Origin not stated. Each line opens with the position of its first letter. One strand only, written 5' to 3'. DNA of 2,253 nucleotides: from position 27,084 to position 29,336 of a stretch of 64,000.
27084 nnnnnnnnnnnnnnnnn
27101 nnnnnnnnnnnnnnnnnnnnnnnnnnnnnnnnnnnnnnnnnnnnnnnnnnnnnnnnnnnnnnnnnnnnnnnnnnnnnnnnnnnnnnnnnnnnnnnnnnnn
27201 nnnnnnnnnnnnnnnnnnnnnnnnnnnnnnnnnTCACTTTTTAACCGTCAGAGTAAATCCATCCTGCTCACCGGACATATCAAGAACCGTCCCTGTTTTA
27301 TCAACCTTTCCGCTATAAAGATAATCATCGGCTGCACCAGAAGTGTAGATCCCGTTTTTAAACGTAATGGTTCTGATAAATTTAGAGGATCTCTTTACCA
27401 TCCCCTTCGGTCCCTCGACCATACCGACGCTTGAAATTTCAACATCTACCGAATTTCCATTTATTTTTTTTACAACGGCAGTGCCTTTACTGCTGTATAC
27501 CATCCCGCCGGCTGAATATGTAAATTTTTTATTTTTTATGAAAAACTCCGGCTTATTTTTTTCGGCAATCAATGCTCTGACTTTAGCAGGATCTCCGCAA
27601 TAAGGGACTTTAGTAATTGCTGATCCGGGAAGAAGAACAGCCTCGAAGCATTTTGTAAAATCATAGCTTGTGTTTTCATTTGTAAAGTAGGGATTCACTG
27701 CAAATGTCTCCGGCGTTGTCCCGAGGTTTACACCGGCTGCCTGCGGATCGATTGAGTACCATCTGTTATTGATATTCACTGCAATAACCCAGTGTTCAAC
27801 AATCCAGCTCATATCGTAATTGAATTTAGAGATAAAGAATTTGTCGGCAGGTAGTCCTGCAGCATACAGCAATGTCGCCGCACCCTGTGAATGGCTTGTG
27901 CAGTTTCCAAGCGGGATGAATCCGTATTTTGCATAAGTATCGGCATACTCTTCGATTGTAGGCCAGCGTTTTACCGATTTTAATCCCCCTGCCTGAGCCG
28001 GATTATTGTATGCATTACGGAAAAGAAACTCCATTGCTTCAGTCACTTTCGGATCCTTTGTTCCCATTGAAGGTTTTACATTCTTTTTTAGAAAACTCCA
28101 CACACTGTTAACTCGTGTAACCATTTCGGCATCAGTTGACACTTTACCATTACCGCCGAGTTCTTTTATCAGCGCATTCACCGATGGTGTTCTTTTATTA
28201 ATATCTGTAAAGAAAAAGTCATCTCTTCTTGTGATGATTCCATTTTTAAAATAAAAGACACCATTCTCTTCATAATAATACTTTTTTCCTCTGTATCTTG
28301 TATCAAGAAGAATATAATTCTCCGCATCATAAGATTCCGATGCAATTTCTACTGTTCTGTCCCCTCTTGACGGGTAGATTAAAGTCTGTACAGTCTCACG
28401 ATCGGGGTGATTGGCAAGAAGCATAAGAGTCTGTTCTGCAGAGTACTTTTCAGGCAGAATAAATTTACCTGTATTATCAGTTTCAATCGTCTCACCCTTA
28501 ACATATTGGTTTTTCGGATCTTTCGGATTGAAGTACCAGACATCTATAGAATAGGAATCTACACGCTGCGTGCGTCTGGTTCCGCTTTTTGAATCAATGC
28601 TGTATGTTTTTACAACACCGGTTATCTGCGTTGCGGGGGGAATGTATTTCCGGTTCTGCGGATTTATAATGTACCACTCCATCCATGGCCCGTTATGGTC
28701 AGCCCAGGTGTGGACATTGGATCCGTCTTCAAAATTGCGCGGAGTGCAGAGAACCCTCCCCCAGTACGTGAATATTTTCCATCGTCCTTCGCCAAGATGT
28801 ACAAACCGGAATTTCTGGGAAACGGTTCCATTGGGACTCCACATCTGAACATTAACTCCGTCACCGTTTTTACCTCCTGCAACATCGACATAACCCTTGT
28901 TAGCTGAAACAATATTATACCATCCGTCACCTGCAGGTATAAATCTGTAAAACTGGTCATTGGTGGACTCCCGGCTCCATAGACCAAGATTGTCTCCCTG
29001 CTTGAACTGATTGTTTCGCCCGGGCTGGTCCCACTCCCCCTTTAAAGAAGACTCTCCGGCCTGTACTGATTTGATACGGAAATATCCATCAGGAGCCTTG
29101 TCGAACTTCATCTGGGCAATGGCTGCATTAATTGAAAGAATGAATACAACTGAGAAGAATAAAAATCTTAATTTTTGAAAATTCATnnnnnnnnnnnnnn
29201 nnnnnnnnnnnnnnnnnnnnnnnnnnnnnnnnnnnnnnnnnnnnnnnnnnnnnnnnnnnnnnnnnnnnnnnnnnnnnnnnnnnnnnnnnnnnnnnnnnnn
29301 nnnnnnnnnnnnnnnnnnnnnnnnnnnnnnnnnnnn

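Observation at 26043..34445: Array of five secreted GxWDxPG beta-trefoil proteins carrying interchangeable effector domains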

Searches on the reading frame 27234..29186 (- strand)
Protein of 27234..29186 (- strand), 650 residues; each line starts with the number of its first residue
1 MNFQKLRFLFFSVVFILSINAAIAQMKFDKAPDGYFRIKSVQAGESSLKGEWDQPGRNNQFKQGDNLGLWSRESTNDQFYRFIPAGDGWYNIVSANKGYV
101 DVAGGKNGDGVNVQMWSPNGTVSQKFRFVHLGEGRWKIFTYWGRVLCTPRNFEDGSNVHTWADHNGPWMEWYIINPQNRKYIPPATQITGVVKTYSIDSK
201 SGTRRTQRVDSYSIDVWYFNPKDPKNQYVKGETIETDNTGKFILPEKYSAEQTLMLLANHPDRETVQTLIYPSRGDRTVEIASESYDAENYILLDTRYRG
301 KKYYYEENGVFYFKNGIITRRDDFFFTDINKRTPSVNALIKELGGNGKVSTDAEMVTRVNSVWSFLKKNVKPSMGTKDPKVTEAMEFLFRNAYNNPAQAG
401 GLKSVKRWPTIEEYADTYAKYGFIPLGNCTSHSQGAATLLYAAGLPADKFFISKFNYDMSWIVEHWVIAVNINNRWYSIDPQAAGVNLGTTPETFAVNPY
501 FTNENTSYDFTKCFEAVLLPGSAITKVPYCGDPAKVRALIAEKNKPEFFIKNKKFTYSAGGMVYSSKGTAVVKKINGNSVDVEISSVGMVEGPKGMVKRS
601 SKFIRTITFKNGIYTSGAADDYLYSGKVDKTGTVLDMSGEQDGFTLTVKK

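Call 3: search_protein_families(library=pfam, proteins=[window:27234-29186:-], max_evalue=0.1)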
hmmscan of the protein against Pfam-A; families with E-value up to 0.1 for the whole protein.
window:27234-29186:- (650 aa): 2 families
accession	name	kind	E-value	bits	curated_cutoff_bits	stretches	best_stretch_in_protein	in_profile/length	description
PF14200.12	RicinB_lectin_2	-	8.2e-14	52.5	25.6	2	30-116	9-89/89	Ricin-type beta-trefoil lectin domain-like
PF01841.26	Transglut_core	-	0.009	16.7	23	0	427-481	52-108/108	Transglutaminase-like superfamily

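Call 4: search_protein_families(library=ncbifam, proteins=[window:27234-29186:-], max_evalue=0.1)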
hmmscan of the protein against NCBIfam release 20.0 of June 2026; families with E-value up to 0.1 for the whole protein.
window:27234-29186:- (650 aa): 1 family
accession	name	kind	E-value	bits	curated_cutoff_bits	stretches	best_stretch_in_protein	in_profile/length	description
NF035930.1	lectin_2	subfamily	0.094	12.4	100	0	89-172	117-197/238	lectin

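Call 10: find_encoding_contigs(protein=window:27234-29186:-, flank=10000)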
Protein window:27234-29186:- (650 aa): 3 contigs read that carry it; 2 places shown.
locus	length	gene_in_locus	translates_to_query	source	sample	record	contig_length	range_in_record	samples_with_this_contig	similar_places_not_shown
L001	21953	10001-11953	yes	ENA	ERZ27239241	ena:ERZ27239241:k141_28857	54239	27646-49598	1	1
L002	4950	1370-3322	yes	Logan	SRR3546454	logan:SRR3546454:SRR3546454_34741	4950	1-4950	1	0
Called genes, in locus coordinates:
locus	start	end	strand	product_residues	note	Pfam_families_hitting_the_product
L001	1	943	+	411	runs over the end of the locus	PF12704:MacB_PCD, PF02687:FtsX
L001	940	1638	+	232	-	PF02463:SMC_N (faint), PF00005:ABC_tran, PF13304:AAA_21 (faint)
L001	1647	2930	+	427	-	-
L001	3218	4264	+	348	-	PF21088:MS_channel_1st, PF00924:MS_channel_2nd, PF21082:MS_channel_3rd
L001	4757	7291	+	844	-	PF00652:Ricin_B_lectin (faint), PF14200:RicinB_lectin_2, PF03051:Peptidase_C1_2 (faint), PF00112:Peptidase_C1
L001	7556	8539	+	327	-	-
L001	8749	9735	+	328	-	-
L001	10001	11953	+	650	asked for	PF14200:RicinB_lectin_2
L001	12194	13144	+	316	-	PF00462:Glutaredoxin (weak), PF14200:RicinB_lectin_2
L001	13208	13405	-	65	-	-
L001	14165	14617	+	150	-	PF01957:NfeD (faint)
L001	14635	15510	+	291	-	PF01145:Band_7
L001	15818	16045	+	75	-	PF04255:DUF433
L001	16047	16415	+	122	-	PF18480:DUF5615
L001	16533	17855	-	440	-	PF06965:Na_H_antiport_1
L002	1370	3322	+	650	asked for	PF14200:RicinB_lectin_2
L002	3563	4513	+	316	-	PF00462:Glutaredoxin (weak), PF14200:RicinB_lectin_2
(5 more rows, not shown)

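Call 33: find_homologous_proteins(query=window:27234-29186:-, max_evalue=0.001)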
Query window:27234-29186:- (650 aa): 51 proteins with E <= 0.001 among 5173 candidates.
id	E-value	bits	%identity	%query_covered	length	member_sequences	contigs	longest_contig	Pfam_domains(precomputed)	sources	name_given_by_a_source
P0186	0.0e+0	1517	100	100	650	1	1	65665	PF14200.13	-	-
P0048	0.0e+0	1160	75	99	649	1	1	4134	PF14200.13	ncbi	-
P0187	0.0e+0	1153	76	97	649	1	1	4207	PF14200.13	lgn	-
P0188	1.3e-204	699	48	100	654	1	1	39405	PF14200.13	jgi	-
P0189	7.5e-197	674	49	98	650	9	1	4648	PF14200.13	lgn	-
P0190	1.6e-195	669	48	99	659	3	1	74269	PF14200.13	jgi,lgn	-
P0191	1.2e-194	666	48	98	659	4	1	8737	PF14200.13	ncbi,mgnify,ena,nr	ncbi:MAG TPA: RICIN domain-containing protein [Spirochaetota bacterium]|mgnify:CR=1 FL=1|nr:RICIN do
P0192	6.0e-192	657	49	96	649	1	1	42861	PF14200.13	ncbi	-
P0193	3.0e-191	655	47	99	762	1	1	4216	PF14200.13,PF00652.29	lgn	-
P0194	3.9e-190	651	47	97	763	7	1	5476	PF14200.13,PF00652.29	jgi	-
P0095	4.1e-188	645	46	98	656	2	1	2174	PF14200.13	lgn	-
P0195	6.6e-186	637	48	96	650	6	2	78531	PF14200.13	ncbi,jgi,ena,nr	ncbi:MAG TPA: RICIN domain-containing protein [Spirochaetota bacterium]|nr:RICIN domain-containing p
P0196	9.9e-186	637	46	99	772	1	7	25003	PF14200.13,PF00652.29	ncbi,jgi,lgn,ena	-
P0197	2.5e-182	626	47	99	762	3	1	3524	PF14200.13,PF00652.29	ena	-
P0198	8.6e-182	624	45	98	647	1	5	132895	PF14200.13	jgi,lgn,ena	-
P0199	1.3e-171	590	44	100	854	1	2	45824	PF14200.13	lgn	-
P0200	4.6e-170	585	45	100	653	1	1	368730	PF14200.13,PF00652.29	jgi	-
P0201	3.1e-167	576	44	97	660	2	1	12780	PF14200.13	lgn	-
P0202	7.1e-166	571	47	87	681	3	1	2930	PF14200.13,PF00652.29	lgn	-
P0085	1.1e-165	571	43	99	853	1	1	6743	PF14200.13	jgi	jgi:hypothetical protein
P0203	2.1e-150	520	44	84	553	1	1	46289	PF14200.13,PF00652.29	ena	-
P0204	1.6e-147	511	45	82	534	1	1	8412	PF14200.13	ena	-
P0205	4.5e-142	493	41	100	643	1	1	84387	PF14200.13,PF00652.29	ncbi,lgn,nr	ncbi:MAG: RICIN domain-containing protein [Spirochaetes bacterium]|nr:RICIN domain-containing protei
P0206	1.2e-125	438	40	82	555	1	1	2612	PF14200.13,PF00652.29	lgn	-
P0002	1.6e-122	428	45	30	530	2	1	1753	PF14200.13,PF00652.29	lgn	-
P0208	6.4e-84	300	36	81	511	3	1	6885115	PF14200.13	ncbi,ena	-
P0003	1.0e-75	273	45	37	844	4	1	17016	PF00112.30,PF14200.13,PF03051.22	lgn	-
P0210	9.4e-75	270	64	22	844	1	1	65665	PF00112.30,PF14200.13,PF03051.22,PF00652.29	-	-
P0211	4.7e-70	255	60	22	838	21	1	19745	PF00112.30,PF14200.13,PF03051.22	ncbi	-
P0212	1.4e-67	247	55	23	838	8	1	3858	PF00112.30,PF14200.13,PF03051.22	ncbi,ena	-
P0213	2.2e-60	223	34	34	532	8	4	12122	PF14200.13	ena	-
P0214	2.5e-58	216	32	81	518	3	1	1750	PF14200.13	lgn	-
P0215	3.6e-58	215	64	22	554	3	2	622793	PF00112.30,PF14200.13,PF03051.22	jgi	jgi:C1A family cysteine protease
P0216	8.6e-58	214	46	37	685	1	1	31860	PF00112.30,PF14200.13,PF03051.22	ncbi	-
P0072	2.7e-53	199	56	26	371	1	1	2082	PF14200.13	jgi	jgi:hypothetical protein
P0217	4.1e-53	199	43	39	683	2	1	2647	PF00112.30,PF14200.13,PF03051.22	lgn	-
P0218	1.2e-49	187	40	38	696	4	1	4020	PF00112.30,PF14200.13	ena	-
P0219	6.1e-48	182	42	21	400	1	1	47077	PF14200.13,PF00652.29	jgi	jgi:hypothetical protein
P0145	2.0e-45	173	56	24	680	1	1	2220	PF00112.30,PF14200.13,PF03051.22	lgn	-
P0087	7.8e-37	145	38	15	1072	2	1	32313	PF19127.7,PF24208.2,PF08481.17,PF03734.20,PF14200.13,PF00652.29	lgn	-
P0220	3.0e-34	136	36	18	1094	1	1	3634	PF19127.7,PF08481.17,PF03734.20,PF14200.13,PF01473.27,PF00652.29,PF03498.21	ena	-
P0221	1.2e-21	95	36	12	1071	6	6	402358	PF01832.26,PF14200.13,PF00652.29,PF03498.21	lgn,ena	-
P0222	6.3e-20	89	32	28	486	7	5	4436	PF01551.30,PF14200.13,PF00652.29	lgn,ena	-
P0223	9.3e-20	89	28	17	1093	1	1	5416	PF16850.12,PF01183.27,PF14200.13,PF00652.29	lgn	-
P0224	2.2e-17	81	27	23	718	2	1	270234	PF16850.12,PF14200.13,PF00652.29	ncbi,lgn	-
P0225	6.5e-16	76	26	21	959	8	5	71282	PF24208.2,PF16850.12,PF00877.26,PF14200.13,PF00652.29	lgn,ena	-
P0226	1.5e-9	55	37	10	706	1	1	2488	PF14200.13,PF00395.26,PF00652.29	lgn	-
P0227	4.6e-8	50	29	21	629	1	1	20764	PF14200.13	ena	-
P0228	6.1e-8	49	28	18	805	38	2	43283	PF24208.2,PF16850.12,PF03734.20,PF14200.13,PF00652.29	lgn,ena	-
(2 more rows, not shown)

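Call 36: search_solved_structures(query=A6, max_evalue=1, show_alignments=0)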
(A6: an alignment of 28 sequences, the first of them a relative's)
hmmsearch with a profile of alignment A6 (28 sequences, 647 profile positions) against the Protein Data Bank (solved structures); distinct sequences matched with E-value up to 1: 48.
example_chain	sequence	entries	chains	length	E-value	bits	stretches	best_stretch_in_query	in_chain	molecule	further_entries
3pg0_A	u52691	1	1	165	3.6e-19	71.7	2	85-162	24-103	ThreeFoil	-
3vsf_A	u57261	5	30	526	2.3e-12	49.2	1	64-194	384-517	Ricin B lectin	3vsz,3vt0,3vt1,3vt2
5b2h_A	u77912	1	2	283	6.5e-09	37.8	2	63-126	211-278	HA-33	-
9s11_A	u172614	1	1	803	1e-08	37.1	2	68-204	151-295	Ricin B lectin domain-containing protein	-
5xg5_A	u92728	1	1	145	2.3e-05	26.1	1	66-167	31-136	MITSUBA-1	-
4ouj_A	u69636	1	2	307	3.1e-05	25.6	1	61-136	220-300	Hemagglutinin component HA33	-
1knl_A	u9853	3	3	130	4e-05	25.3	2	97-176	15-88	ENDO-1,4-BETA-XYLANASE A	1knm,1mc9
4g9m_A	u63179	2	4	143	4.6e-05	25.1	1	90-135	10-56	agglutinin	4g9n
4lo0_A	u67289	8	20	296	0.00012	23.7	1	61-129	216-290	HA-33 | Hemagglutinin component HA33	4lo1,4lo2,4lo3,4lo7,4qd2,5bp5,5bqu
3wmy_A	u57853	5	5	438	0.00025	22.6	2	53-126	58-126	Extracellular exo-alpha-L-arabinofuranosidase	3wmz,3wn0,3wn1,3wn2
1ybi_A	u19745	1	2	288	0.00026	22.6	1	61-129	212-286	non-toxin haemagglutinin HA34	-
1isv_A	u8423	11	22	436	0.00083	20.9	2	98-175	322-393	endo-1,4-beta-D-xylanase | ENDO-1,4-BETA-XYLANASE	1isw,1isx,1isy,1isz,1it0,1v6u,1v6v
2d1z_A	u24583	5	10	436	0.00083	20.9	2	98-175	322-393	ENDO-1,4-BETA-D-XYLANASE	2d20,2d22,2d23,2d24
5gqd_A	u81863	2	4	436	0.00083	20.9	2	98-175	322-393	Beta-xylanase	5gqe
9tpe_B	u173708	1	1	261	0.00091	20.8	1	92-134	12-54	Lectin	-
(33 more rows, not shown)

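Call 51: predict_structure(alignment_id=A6)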
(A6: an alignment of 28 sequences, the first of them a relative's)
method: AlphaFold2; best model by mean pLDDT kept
length: 650 residues; sequences in the alignment: 28
mean_pLDDT: 88.0   pTM: 0.65
mean pLDDT of the five models: 88.0, 87.1, 86.3, 86.0, 85.7
residues with pLDDT >= 90: 395; 70-90: 196; 50-70: 49; < 50: 10
segments of 3 or more residues with pLDDT < 50: 17-25
pLDDT, mean of each block of 10 residues (from residue 1): 67 54 59 93 91 75 90 83 90 94 94 94 96 93 95 94 95 92 82 91 85 91 78 93 91 91 90 85 88 86 93 95 93 96 92 95 94 92 95 82 87 98 95 96 96 81 83 92 80 79 66 93 96 89 86 94 88 92 91 83 90 75 83 90 89
secondary structure, 60 per line:
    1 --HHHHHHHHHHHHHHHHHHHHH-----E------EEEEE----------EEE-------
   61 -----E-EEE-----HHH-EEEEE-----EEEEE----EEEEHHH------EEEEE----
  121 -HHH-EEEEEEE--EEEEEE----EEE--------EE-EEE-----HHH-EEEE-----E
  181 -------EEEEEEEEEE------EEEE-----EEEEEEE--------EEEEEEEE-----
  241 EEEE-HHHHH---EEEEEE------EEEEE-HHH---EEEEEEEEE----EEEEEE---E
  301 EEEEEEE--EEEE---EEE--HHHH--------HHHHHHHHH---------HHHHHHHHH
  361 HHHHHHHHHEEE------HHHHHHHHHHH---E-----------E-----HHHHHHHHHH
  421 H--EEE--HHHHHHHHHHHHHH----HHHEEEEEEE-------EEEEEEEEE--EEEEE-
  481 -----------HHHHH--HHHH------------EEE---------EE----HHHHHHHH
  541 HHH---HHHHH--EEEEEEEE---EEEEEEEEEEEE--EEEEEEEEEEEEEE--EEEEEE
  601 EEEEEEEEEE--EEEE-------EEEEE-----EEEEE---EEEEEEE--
elements in order: H3-23 E36-40 E51-53 E68-70 E80-84 E90-94 E99-102 E112-116 E126-132 E135-140 E145-147 E159-161 E171-174 E188-197 E204-207 E213-219 E228-235 E241-244 H246-250 E254-259 E266-270 E278-286 E291-296 E300-307 E310-313 E317-319 H322-325 H334-342 H352-369 E370-372 H379-389 H411-421 E424-426 H429-442 E450-456 E464-472 E475-479 H492-496 H499-502 E515-517 H533-543 H547-551 E554-561 E565-576 E579-592 E595-610 E613-616 E624-628 E634-638 E642-648

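Call 54: fold_search(model_id=the predicted structure, library=pdb)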
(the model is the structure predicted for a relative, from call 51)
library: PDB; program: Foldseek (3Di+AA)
matches with E <= 10: 1173; with E <= 0.001: 87
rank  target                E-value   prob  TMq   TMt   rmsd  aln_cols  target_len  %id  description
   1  3pg0                  1.7e-10  1.00  0.20  0.91   1.7       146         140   27  Crystal structure of designed 3-fold symmetric protein, ThreeFoil (released 2011-12-21)
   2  3vsf_C                7.8e-09  1.00  0.20  0.27   1.4       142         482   20  Crystal structure of 1,3Gal43A, an exo-beta-1,3-Galactanase from Clostridium thermocellum (released 2012-12-05)
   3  3vsf_A                1.3e-08  1.00  0.20  0.28   3.4       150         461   20  Crystal structure of 1,3Gal43A, an exo-beta-1,3-Galactanase from Clostridium thermocellum (released 2012-12-05)
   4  5xg5                  1.5e-08  1.00  0.20  0.85   1.9       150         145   25  Crystal structure of Mitsuba-1 with bound NAcGal (released 2017-07-12)
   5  5g56                  8.6e-08  1.00  0.19  0.18  14.3       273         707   16  THE TETRA-MODULAR CELLULOSOMAL ARABINOXYLANASE CtXyl5A STRUCTURE AS REVEALED BY X-RAY CRYSTALLOGRAPHY (released 2016-06-29)
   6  3phz_A                9.1e-08  1.00  0.19  0.44   3.1       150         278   18  Crystal Structure Analysis of Polyporus squamosus lectin bound to human-type influenza-binding epitope Neu5Aca2-6Galb1 (released 2011-07-06)
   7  2vse_B                1.3e-07  1.00  0.20  0.16  22.9       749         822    7  Structure and mode of action of a mosquitocidal holotoxin (released 2008-07-08)
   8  2vsa                  1.4e-07  1.00  0.20  0.16  22.8       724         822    9  Structure and mode of action of a mosquitocidal holotoxin (released 2008-07-08)
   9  2vse_A                3.5e-07  1.00  0.20  0.16  23.2       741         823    7  Structure and mode of action of a mosquitocidal holotoxin (released 2008-07-08)
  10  7znx_A                5.2e-07  1.00  0.18  0.78   3.0       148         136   24  Crystal structure of cocaprin 1, inhibitor of cysteine and aspartic proteases from Coprinopsis cinerea (released 2022-06-01)
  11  8vcp_B                6.1e-07  1.00  0.21  0.82   2.6       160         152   16  Crystal structure of dimeric rMcL-1 in complex with raffinose (released 2024-12-18)
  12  3wmu_B                7.1e-07  1.00  0.21  0.81   2.9       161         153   17  The structure of an anti-cancer lectin mytilec apo-form from the mussel Mytilus galloprovincialis (released 2014-12-03)
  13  3wmv_B                1.4e-06  1.00  0.20  0.84   2.1       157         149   17  The structure of an anti-cancer lectin mytilec with ligand from the mussel Mytilus galloprovincialis (released 2014-12-03)
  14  3wmu_A                1.5e-06  1.00  0.21  0.83   2.4       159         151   17  The structure of an anti-cancer lectin mytilec apo-form from the mussel Mytilus galloprovincialis (released 2014-12-03)
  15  3wmv_A                1.6e-06  1.00  0.20  0.83   2.1       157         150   17  The structure of an anti-cancer lectin mytilec with ligand from the mussel Mytilus galloprovincialis (released 2014-12-03)
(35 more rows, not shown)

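Call 55: search_protein_families(library=pfam, alignment_id=A6, max_evalue=0.1)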
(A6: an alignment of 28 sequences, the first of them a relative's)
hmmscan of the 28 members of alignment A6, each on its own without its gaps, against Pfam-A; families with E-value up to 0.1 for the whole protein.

A. member 1, P0186 (650 aa): 2 families
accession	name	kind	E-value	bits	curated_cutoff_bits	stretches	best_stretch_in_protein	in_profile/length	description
PF14200.12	RicinB_lectin_2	-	8.2e-14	52.5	25.6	2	30-116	9-89/89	Ricin-type beta-trefoil lectin domain-like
PF01841.26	Transglut_core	-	0.009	16.7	23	0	427-481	52-108/108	Transglutaminase-like superfamily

B. families by the number of members that match (of 28 scanned): 14 families
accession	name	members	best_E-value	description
PF14200.12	RicinB_lectin_2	26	1.1e-24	Ricin-type beta-trefoil lectin domain-like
PF01841.26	Transglut_core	26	5.1e-05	Transglutaminase-like superfamily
PF00652.28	Ricin_B_lectin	21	1.2e-08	Ricin-type beta-trefoil lectin domain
PF04473.18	DUF553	8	0.00085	Transglutaminase-like domain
PF24208.1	Beta-tre_PLH30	5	0.00044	Endo-acting ulvan lyase beta-trefoil domain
PF08239.17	SH3_3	2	3.5e-05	Bacterial SH3 domain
PF21209.4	Bac_rhamnosid-like_N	2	0.067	Alpha-rhamnosidase-like, bacteroidetes, N-terminal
PF18341.7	PSA_CBD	1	0.0041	PSA endolysin C-terminal cell wall binding domain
PF13471.12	Transglut_core3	1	0.0046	Transglutaminase-like superfamily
PF09707.15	Cas_Cas2CT1978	1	0.028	CRISPR-associated protein (Cas_Cas2CT1978)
PF02736.25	Myosin_N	1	0.029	Myosin N-terminal SH3-like domain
PF20598.4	DUF6795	1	0.033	Domain of unknown function (DUF6795)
PF01105.29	EMP24_GP25L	1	0.044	emp24/gp25L/p24 family/GOLD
PF03743.19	TrbI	1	0.082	Bacterial conjugation TrbI-like protein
